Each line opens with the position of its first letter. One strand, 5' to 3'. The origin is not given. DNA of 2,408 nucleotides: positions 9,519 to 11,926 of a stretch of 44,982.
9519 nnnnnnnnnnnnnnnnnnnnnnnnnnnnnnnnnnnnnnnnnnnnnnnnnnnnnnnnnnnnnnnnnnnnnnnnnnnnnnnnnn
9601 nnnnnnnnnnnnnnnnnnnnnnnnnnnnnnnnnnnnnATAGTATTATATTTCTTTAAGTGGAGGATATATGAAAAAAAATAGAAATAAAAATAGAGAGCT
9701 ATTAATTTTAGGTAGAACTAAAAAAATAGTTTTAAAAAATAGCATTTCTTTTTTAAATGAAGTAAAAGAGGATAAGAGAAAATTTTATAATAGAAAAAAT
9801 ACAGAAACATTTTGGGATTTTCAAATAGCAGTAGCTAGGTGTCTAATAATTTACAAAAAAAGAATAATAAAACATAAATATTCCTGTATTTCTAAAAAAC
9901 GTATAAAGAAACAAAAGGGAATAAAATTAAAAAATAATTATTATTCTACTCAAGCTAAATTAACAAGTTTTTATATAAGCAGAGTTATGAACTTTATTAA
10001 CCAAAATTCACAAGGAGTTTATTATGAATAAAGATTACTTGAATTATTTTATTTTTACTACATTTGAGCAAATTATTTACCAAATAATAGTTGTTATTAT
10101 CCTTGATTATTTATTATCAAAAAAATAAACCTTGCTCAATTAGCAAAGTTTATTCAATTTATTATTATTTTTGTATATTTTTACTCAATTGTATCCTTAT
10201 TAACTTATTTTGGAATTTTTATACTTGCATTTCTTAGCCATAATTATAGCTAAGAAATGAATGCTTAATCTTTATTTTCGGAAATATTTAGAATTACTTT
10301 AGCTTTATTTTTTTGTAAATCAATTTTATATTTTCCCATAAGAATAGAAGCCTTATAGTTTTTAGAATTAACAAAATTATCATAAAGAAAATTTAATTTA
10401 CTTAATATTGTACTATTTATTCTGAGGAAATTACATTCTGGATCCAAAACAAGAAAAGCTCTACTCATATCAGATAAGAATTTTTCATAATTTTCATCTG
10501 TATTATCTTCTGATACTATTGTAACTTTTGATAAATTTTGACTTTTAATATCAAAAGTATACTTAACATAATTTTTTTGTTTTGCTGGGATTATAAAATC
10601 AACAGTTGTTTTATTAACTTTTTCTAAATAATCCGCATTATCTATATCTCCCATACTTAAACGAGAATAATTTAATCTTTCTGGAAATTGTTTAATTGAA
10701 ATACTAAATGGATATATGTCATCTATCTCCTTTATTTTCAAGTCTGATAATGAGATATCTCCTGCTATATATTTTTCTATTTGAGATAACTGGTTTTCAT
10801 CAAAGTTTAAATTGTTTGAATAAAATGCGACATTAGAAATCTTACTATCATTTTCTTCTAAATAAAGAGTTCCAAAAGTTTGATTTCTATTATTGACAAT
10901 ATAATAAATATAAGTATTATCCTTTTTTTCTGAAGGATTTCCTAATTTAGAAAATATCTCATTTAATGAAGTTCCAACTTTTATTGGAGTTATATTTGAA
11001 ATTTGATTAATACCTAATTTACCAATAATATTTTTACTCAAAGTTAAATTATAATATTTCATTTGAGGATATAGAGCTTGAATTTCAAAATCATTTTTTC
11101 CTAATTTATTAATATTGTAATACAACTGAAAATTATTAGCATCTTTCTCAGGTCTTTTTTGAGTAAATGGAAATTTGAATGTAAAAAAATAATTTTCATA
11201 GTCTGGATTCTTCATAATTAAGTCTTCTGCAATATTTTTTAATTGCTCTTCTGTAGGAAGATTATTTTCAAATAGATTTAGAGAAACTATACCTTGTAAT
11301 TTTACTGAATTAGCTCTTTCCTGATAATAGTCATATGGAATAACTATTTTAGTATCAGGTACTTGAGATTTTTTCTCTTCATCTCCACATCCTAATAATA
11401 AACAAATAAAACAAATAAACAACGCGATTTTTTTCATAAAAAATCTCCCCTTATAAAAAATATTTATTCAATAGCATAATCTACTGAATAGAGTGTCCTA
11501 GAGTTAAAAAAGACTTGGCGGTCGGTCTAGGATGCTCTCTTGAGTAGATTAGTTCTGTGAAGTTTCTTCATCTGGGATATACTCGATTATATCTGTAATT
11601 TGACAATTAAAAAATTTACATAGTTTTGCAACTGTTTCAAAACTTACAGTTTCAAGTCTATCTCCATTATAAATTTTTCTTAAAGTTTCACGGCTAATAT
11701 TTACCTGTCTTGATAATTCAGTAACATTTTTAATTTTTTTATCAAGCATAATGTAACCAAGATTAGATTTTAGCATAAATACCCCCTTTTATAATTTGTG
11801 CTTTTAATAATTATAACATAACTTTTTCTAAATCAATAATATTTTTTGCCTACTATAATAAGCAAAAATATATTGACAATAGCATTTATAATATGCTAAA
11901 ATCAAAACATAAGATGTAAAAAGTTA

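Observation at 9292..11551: Two 74-bp direct repeats with internal hairpin symmetry bracket a lipoprotein moron cassette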

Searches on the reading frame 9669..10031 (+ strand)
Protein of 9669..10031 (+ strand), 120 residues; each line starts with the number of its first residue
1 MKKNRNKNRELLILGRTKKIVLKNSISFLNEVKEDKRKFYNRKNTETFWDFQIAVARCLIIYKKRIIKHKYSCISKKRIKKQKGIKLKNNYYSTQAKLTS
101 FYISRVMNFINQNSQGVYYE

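Call 30: search_protein_families(library=pfam, proteins=[window:9669-10031:+], max_evalue=0.01)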
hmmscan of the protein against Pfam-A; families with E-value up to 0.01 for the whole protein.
window:9669-10031:+ (120 aa): 0 families

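Call 32: search_protein_families(library=ncbifam, proteins=[window:9669-10031:+], max_evalue=0.01)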
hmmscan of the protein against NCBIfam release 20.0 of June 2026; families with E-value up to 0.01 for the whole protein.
window:9669-10031:+ (120 aa): 0 families

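Call 33: search_protein_families(library=phrogs, proteins=[window:9669-10031:+], max_evalue=0.001)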
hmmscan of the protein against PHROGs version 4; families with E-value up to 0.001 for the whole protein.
window:9669-10031:+ (120 aa): 1 family
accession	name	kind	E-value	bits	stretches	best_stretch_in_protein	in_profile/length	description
phrog_19155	-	unknown function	0.00029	21.6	1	37-60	7-30/48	-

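Call 43: search_protein_families(library=padloc, proteins=[window:9669-10031:+], max_evalue=0.01)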
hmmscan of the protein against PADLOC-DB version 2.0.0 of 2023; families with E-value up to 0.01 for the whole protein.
window:9669-10031:+ (120 aa): 0 families

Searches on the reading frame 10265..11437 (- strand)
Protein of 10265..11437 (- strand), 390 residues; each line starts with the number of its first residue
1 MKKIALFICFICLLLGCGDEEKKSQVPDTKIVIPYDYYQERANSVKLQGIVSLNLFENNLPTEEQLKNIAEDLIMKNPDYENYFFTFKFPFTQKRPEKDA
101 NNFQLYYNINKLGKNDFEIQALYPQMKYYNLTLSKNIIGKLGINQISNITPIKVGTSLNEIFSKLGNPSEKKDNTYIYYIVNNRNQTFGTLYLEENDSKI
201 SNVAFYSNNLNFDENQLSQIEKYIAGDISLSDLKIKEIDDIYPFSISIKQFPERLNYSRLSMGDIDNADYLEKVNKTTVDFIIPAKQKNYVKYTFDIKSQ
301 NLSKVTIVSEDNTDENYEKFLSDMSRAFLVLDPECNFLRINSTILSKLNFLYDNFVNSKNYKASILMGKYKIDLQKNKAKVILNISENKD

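Call 30: search_protein_families(library=pfam, proteins=[window:10265-11437:-], max_evalue=0.01)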
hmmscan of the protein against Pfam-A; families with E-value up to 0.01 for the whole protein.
window:10265-11437:- (390 aa): 0 families

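Call 32: search_protein_families(library=ncbifam, proteins=[window:10265-11437:-], max_evalue=0.01)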
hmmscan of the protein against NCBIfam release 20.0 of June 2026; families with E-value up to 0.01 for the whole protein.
window:10265-11437:- (390 aa): 0 families

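Call 33: search_protein_families(library=phrogs, proteins=[window:10265-11437:-], max_evalue=0.001)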
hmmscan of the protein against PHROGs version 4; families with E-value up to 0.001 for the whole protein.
window:10265-11437:- (390 aa): 0 families

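Call 43: search_protein_families(library=padloc, proteins=[window:10265-11437:-], max_evalue=0.01)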
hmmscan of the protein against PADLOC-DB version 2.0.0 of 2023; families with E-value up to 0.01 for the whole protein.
window:10265-11437:- (390 aa): 0 families

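Call 85: find_homologous_proteins(query=window:10265-11437:-, max_evalue=0.001)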
Query window:10265-11437:- (390 aa): 7 proteins with E <= 0.001 among 2549 candidates.
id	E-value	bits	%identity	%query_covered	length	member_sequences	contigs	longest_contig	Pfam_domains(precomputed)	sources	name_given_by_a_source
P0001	2.9e-247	838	99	100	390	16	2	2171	-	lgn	-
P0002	3.5e-205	699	83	100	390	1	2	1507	-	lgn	-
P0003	1.0e-137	477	58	100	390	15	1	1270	-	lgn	-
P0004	5.0e-134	465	56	100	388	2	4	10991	-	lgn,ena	-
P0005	1.5e-114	401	50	100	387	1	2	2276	-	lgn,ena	-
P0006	3.9e-108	380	50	100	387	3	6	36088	-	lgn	-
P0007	4.7e-89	317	43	99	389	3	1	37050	-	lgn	-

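Call 86: find_encoding_contigs(protein=P0007, flank=4000, max_places=2)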
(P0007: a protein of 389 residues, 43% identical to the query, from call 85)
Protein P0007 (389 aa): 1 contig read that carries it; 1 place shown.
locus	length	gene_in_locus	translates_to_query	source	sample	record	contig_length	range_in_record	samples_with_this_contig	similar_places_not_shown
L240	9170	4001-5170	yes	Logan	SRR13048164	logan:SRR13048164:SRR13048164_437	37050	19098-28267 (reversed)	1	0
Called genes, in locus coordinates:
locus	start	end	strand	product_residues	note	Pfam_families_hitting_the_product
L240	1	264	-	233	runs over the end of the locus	PF01656:CbiA, PF09140:MipZ (faint), PF13614:AAA_31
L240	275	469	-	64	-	-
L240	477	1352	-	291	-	-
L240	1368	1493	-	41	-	-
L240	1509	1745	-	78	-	-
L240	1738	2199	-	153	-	-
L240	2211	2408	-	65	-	-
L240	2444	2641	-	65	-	-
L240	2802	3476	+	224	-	PF01381:HTH_3 (weak), PF13443:HTH_26 (weak), PF00717:Peptidase_S24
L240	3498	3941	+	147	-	PF00717:Peptidase_S24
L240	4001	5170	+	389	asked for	-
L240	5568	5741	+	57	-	-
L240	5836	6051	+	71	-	-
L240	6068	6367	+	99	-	-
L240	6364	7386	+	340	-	-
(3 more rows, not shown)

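Call 87: find_encoding_contigs(protein=P0006, flank=4000, max_places=2)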
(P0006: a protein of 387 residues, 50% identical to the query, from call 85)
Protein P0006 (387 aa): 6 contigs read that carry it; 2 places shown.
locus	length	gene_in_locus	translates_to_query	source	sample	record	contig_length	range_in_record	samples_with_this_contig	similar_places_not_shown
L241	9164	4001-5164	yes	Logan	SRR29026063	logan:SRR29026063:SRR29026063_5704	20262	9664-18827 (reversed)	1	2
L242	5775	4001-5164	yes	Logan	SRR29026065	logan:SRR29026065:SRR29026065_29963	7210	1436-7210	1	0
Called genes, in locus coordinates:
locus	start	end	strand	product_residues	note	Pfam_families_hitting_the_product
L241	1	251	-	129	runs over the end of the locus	-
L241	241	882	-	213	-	-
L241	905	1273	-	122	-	-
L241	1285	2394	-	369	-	PF06970:RepA_N, PF13730:HTH_36 (weak)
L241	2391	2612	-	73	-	-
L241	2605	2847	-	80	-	-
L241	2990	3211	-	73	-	-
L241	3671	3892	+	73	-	PF13443:HTH_26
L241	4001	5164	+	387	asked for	-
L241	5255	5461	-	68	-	-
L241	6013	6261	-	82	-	-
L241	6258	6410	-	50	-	-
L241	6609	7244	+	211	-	PF00717:Peptidase_S24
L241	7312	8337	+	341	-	-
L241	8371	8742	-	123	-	PF04266:ASCH (faint)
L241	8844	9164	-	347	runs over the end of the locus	-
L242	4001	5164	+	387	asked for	-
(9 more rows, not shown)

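Call 88: find_encoding_contigs(protein=P0004, flank=4000, max_places=2)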
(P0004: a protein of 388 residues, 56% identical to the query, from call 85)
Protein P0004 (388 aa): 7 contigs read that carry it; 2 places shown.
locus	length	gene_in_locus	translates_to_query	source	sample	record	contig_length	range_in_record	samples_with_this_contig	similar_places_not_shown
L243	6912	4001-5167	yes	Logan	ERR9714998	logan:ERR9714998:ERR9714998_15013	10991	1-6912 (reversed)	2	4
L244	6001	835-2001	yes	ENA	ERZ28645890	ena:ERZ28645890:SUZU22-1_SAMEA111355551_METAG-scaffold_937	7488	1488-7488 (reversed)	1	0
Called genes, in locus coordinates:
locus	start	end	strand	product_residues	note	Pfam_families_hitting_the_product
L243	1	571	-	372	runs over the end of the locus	-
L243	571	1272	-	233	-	PF01656:CbiA, PF10609:ParA, PF13614:AAA_31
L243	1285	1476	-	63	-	-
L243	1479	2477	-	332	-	-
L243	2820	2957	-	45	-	-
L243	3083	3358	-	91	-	-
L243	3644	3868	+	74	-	PF13443:HTH_26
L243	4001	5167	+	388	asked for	-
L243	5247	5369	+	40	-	-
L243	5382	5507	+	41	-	-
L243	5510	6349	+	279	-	-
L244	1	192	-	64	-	?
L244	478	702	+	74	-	PF13443:HTH_26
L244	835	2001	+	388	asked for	-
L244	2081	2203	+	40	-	-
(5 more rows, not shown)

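Call 100: predict_structure(alignment_id=A4)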
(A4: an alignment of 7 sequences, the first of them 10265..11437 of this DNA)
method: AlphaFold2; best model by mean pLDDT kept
length: 390 residues; sequences in the alignment: 7
mean_pLDDT: 75.3   pTM: 0.59
mean pLDDT of the five models: 75.3, 75.3, 72.9, 72.4, 71.4
residues with pLDDT >= 90: 92; 70-90: 175; 50-70: 77; < 50: 46
segments of 3 or more residues with pLDDT < 50: 14-29, 93-109, 120-130
pLDDT, mean of each block of 10 residues (from residue 1): 61 45 36 74 75 65 73 79 66 40 43 56 41 69 83 90 85 86 78 92 75 78 89 77 77 77 63 92 85 91 94 89 87 71 90 91 91 93 91
secondary structure, 60 per line:
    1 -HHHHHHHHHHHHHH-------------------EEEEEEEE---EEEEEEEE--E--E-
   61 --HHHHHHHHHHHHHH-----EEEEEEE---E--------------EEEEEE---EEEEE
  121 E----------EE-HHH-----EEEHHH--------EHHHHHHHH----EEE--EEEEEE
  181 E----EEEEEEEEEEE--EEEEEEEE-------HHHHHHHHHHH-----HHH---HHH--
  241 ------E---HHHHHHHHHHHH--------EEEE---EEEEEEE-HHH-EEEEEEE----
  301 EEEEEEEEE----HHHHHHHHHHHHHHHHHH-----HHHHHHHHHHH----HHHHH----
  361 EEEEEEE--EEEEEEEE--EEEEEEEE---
elements in order: H2-15 E35-42 E46-53 H63-76 E82-88 E107-112 E116-121 E143-145 H158-165 E170-172 E175-181 E186-196 E199-206 H214-224 H251-262 E271-274 E278-284 E290-296 E301-309 H314-331 H337-347 H352-356 E361-367 E370-377 E380-387

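Call 102: fold_search(model_id=the predicted structure, library=pdb)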
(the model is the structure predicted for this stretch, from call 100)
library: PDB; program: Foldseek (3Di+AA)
matches with E <= 10: 1131; with E <= 0.001: 0
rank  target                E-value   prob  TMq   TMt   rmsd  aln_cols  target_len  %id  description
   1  8i6g_A                2.5e-02  0.23  0.12  0.16  18.7       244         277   11  Crystal structure of the African swine fever virus DNA sliding clamp (native form) (released 2023-06-07)
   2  3hxr                  2.5e-02  0.07  0.09  0.07  21.0       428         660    9  Nucleoporin Nup120 from S.cerevisiae (aa 1-757) (released 2009-07-28)
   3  3v62_B                4.3e-02  0.11  0.11  0.15  21.2       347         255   10  Structure of the S. cerevisiae Srs2 C-terminal domain in complex with PCNA conjugated to SUMO on lysine 164 (released 2012-02-29)
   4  1vr8                  6.0e-02  0.77  0.13  0.34  11.9       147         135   13  Crystal structure of GTP binding regulator (TM1622) from Thermotoga Maritima at 1.75 A resolution (released 2005-03-15)
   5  7stb_G                6.0e-02  0.05  0.09  0.10  22.6       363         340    7  Closed state of Rad24-RFC:9-1-1 bound to a 5' ss/dsDNA junction (released 2022-03-23)
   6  3vse_A                6.0e-02  0.05  0.09  0.09  20.5       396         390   10  Crystal structure of methyltransferase (released 2013-04-10)
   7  8zwc_B                8.0e-02  0.07  0.09  0.09  21.6       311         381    6  Cryo-EM Structure of the BLOC-3 complex (released 2025-12-17)
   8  6e49_C                8.4e-02  0.08  0.09  0.13  19.9       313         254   12  Pif1 peptide bound to PCNA trimer (released 2018-08-22)
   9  2xm7                  1.0e-01  0.12  0.10  0.12  13.8       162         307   12  Structural and Mechanistic Analysis of the Magnesium-Independent Aromatic Prenyltransferase CloQ from the Clorobiocin Bi (released 2010-10-27)
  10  5jne_D                1.0e-01  0.09  0.12  0.16  20.6       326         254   10  E2-SUMO-Siz1 E3-SUMO-PCNA complex (released 2016-08-10)
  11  8jbe_B                1.1e-01  0.08  0.10  0.10  22.4       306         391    9  CryoEM Structure of metazoan Mon1-Ccz1-RMC1 complex (released 2024-05-08)
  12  4afi_B                1.2e-01  0.94  0.10  0.24   3.3        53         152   26  Complex between Vamp7 longin domain and fragment of delta-adaptin from AP3 (released 2012-05-30)
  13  9y6s_6A               1.2e-01  0.75  0.12  0.39   8.2        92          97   15  96-nm repeat of the Leishmania tarentolae doublet microtubule (released 2025-12-17)
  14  7sh2_H                1.3e-01  0.05  0.09  0.12  20.3       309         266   11  Structure of the yeast Rad24-RFC loader bound to DNA and the open 9-1-1 clamp (released 2022-03-23)
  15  3hox_H                1.4e-01  0.13  0.09  0.20  16.4       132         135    6  Complete RNA polymerase II elongation complex V (released 2009-07-28)
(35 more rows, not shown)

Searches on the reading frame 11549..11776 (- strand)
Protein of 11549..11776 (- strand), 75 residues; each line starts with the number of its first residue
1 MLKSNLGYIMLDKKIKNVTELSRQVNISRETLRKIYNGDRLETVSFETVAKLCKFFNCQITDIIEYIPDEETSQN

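Call 30: search_protein_families(library=pfam, proteins=[window:11549-11776:-], max_evalue=0.01)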
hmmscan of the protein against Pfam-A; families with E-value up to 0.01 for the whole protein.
window:11549-11776:- (75 aa): 5 families
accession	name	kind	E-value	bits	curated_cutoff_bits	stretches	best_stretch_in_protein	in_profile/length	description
PF13443.12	HTH_26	-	1.7e-20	73.4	22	1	5-69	1-63/63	Cro/C1-type HTH DNA-binding domain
PF01381.28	HTH_3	-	2.4e-06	27.9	23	1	15-62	9-54/55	Helix-turn-helix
PF12844.13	HTH_19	-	0.00094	19.5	30.2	1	16-63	13-58/64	Helix-turn-helix domain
PF13250.11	DUF4041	-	0.0042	17.4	27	0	45-62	33-50/56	Domain of unknown function (DUF4041)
PF02796.21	HTH_7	-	0.0071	16.9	23.8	0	10-37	17-43/45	Helix-turn-helix domain of resolvase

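Call 33: search_protein_families(library=phrogs, proteins=[window:11549-11776:-], max_evalue=0.001)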
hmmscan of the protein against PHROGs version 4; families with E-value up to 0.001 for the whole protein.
window:11549-11776:- (75 aa): 11 families
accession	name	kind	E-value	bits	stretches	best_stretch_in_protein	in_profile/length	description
phrog_3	-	transcription regulation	3.3e-08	34.7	1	1-71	88-153/430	transcriptional repressor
phrog_38620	-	transcription regulation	5.8e-06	27.3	1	1-66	1-64/174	transcriptional regulator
phrog_8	-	transcription regulation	8e-06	26.5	1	16-70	171-222/346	transcriptional regulator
phrog_1702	-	transcription regulation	8.3e-05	23.5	1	8-66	20-78/87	transcriptional repressor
phrog_4583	-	transcription regulation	0.00013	23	1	11-65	19-71/81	transcriptional repressor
phrog_2967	-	transcription regulation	0.00016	22.3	1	9-69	18-75/225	transcriptional regulator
phrog_4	-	transcription regulation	0.00024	21.2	1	5-67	140-195/400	transcriptional repressor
phrog_4268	-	transcription regulation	0.00032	21.9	1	14-61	45-90/96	transcriptional repressor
phrog_24334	-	unknown function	0.00044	21.3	1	16-64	16-63/190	-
phrog_268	-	unknown function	0.0005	20.9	0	10-39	51-79/119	-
phrog_21705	-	unknown function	0.00081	20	1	2-64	120-179/184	-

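Call 58: find_related_loci(query=A2, collection=viral_contigs, flank=2500)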
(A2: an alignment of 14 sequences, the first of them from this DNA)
Query A2 (75 aa) in viral_contigs; peptide patterns used: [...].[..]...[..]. (x = any residue, [..] = any of these).
74 stretches matched a pattern; 37 encode a relative of the query (tblastn E <= 1e-3); 37 distinct loci.
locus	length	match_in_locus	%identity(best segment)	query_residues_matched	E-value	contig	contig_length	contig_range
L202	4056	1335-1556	76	1-74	5e-36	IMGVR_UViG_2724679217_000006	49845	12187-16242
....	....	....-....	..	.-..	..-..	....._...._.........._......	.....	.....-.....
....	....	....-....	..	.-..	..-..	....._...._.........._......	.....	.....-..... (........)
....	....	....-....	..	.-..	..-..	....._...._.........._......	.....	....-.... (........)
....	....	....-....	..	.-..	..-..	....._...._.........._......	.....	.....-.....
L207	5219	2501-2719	40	1-75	8e-17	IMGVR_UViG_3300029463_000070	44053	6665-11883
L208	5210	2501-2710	39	1-72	2e-14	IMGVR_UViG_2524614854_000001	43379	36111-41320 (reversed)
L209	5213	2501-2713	38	1-73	5e-14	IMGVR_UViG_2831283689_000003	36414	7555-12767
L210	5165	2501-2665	39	17-72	1e-12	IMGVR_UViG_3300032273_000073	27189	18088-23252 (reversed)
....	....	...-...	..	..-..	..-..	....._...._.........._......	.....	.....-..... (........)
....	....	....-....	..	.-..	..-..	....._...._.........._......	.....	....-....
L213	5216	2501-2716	35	1-74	5e-12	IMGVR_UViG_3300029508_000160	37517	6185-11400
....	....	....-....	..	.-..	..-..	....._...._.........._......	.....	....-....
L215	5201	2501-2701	30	6-70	1e-10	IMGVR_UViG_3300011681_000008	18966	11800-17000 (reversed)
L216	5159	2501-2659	43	20-73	1e-10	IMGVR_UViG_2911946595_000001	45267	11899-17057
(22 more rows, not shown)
